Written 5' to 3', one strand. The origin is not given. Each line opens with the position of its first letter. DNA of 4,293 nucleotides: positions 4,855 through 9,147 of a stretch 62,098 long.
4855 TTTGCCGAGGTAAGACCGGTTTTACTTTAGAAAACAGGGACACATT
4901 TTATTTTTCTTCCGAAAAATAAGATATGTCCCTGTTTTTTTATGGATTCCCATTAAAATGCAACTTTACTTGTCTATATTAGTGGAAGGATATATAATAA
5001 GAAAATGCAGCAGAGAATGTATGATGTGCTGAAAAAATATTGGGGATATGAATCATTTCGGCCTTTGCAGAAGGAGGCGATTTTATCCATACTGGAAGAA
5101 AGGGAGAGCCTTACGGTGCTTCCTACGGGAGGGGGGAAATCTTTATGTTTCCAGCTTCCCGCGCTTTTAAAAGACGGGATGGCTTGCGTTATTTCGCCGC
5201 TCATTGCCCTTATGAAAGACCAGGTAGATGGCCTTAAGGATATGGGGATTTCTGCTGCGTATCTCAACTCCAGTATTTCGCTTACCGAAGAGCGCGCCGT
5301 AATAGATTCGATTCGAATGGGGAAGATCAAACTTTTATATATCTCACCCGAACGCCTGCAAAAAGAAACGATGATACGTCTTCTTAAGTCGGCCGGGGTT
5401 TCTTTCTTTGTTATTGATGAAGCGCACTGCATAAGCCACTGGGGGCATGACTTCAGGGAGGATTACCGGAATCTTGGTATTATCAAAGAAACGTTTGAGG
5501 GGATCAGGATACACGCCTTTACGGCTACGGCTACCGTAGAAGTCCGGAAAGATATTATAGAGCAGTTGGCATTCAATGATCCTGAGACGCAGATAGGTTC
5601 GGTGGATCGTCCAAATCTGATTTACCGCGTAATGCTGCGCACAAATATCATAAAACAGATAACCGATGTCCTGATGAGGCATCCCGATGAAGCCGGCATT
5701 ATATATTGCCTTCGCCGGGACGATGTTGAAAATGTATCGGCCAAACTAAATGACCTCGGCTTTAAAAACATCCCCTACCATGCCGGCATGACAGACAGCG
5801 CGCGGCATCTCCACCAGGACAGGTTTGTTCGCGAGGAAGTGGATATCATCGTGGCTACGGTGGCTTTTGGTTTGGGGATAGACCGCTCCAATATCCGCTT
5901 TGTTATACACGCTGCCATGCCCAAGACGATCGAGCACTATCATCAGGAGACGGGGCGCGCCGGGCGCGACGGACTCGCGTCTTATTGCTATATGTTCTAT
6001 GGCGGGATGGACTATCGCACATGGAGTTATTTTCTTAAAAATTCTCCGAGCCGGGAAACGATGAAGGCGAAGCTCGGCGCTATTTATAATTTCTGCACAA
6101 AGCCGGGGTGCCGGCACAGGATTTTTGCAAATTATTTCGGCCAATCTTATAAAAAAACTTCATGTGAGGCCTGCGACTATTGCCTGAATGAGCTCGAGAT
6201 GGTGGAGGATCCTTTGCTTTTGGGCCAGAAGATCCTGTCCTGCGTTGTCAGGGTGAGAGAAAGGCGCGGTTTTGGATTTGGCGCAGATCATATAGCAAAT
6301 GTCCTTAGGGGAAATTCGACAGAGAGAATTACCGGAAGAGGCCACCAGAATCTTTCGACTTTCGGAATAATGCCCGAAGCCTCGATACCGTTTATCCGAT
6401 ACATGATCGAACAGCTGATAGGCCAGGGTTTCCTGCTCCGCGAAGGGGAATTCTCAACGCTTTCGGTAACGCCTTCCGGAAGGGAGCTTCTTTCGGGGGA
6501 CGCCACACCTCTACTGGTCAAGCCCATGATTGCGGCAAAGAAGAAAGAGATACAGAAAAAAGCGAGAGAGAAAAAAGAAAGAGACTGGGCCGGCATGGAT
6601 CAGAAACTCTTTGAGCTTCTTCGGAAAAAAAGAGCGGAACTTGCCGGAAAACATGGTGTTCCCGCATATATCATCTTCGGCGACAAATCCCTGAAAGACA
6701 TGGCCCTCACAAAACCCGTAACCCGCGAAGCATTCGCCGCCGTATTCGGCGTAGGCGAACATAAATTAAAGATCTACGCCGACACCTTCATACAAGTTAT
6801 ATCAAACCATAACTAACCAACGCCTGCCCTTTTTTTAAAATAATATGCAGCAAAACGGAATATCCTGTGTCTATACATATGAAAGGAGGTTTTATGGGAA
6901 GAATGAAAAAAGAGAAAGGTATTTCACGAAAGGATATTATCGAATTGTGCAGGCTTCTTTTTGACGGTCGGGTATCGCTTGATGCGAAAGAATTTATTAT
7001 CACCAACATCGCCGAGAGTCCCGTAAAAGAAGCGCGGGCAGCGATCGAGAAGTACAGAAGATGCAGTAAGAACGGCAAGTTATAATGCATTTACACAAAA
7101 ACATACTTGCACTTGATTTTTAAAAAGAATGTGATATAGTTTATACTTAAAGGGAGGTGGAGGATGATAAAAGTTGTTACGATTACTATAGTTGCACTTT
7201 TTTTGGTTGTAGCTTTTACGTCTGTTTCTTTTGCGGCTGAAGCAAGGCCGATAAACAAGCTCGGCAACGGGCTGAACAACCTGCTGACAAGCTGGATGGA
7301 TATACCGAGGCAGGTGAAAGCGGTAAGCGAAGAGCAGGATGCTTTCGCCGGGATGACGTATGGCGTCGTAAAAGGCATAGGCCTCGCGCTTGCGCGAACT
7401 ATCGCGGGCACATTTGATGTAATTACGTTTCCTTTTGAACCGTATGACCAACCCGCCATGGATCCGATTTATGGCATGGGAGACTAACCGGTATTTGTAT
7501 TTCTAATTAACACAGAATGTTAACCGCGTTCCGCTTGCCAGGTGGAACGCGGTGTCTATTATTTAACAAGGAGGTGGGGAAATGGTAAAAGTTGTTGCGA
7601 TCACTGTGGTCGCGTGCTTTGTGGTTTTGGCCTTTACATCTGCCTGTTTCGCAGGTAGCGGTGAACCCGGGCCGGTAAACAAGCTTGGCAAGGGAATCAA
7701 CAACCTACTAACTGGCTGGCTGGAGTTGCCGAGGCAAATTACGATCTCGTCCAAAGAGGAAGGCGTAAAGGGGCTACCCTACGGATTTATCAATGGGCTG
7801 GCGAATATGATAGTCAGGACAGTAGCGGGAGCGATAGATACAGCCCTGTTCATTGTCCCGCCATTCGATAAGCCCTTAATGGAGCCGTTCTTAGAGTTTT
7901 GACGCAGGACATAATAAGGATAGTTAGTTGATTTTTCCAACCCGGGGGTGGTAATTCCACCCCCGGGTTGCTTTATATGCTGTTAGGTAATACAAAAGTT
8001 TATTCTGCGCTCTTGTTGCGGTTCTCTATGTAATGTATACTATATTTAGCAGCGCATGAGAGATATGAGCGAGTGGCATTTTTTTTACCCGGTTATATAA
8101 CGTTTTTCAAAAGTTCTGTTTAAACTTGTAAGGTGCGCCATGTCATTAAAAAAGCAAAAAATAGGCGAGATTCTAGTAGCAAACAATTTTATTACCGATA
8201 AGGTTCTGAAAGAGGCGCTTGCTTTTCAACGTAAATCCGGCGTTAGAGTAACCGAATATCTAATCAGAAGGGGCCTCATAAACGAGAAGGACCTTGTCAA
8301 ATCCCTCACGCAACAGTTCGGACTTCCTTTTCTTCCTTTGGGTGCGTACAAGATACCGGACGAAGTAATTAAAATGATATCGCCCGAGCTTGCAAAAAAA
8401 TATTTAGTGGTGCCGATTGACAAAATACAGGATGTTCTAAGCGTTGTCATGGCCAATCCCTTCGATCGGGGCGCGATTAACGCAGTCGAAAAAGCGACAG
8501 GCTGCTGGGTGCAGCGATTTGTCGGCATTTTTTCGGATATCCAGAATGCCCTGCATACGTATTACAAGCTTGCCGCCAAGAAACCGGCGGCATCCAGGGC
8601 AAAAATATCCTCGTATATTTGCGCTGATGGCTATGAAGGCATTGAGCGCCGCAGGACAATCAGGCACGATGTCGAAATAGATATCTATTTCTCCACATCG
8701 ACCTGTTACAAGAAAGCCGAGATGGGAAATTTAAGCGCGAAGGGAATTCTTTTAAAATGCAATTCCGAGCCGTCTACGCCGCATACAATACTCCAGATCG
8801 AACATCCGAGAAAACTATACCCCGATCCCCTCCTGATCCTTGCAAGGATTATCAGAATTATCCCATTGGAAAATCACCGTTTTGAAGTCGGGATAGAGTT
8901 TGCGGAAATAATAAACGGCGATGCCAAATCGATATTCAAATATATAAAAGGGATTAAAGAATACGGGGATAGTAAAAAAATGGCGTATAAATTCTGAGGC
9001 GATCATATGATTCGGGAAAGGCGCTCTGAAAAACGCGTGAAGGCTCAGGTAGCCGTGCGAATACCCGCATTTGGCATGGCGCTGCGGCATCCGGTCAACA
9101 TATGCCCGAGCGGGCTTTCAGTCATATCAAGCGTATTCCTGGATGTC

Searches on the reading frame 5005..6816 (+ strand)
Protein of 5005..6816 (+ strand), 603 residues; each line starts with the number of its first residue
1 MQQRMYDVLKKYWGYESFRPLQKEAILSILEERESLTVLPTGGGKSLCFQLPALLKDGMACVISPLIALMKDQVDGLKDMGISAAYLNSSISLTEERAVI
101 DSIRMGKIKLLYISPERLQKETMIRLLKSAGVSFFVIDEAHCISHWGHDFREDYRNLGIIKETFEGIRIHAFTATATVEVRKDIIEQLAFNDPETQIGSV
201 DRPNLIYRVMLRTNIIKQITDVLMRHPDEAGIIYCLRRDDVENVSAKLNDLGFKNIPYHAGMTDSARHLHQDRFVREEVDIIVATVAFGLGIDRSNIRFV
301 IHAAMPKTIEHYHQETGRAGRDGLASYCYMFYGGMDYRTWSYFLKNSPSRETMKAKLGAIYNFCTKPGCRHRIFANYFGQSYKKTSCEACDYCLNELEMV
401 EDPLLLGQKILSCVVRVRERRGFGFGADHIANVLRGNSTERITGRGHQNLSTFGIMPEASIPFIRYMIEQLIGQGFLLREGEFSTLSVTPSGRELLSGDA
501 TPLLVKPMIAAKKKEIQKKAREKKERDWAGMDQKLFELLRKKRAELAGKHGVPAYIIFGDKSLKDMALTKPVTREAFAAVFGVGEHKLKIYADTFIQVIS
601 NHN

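Call 82: search_protein_families(library=pfam, proteins=[window:5005-6816:+], max_evalue=0.0001)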
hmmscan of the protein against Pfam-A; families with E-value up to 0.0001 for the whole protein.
window:5005-6816:+ (603 aa): 6 families
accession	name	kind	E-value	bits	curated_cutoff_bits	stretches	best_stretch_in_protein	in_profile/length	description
PF00270.35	DEAD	-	1.1e-26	94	26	1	19-180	1-163/167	DEAD/DEAH box helicase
PF09382.16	RQC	-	5.7e-22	78.1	23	1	408-501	12-102/114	RQC domain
PF00271.37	Helicase_C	-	3.4e-20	72.8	23.5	1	217-323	4-110/110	Helicase conserved C-terminal domain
PF00570.28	HRDC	-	8.5e-17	61.3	23.8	1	533-599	2-68/68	HRDC domain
PF16124.10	RecQ_Zn_bind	-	1.3e-11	45.5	25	1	336-394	3-66/66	RecQ zinc-binding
PF04851.21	ResIII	-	3.6e-06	27.4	22.5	1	18-176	4-162/164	Type III restriction enzyme, res subunit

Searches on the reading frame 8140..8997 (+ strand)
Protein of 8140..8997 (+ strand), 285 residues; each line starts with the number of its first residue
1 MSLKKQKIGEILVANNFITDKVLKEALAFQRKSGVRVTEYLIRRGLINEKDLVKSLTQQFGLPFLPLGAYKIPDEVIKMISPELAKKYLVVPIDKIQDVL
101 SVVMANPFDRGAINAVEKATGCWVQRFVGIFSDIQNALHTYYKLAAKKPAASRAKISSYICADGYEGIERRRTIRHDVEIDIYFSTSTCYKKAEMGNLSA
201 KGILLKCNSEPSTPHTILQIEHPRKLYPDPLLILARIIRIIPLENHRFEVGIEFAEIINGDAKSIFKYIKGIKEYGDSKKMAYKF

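Call 82: search_protein_families(library=pfam, proteins=[window:8140-8997:+], max_evalue=0.0001)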
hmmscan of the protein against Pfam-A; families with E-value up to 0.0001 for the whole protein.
window:8140-8997:+ (285 aa): 2 families
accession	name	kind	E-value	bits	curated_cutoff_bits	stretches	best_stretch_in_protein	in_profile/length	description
PF05157.20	MshEN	-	1.1e-14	54.6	23.1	1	60-144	1-86/90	MshEN domain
PF07238.19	PilZ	-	1.7e-06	28.7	22.5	1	169-269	1-100/102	PilZ domain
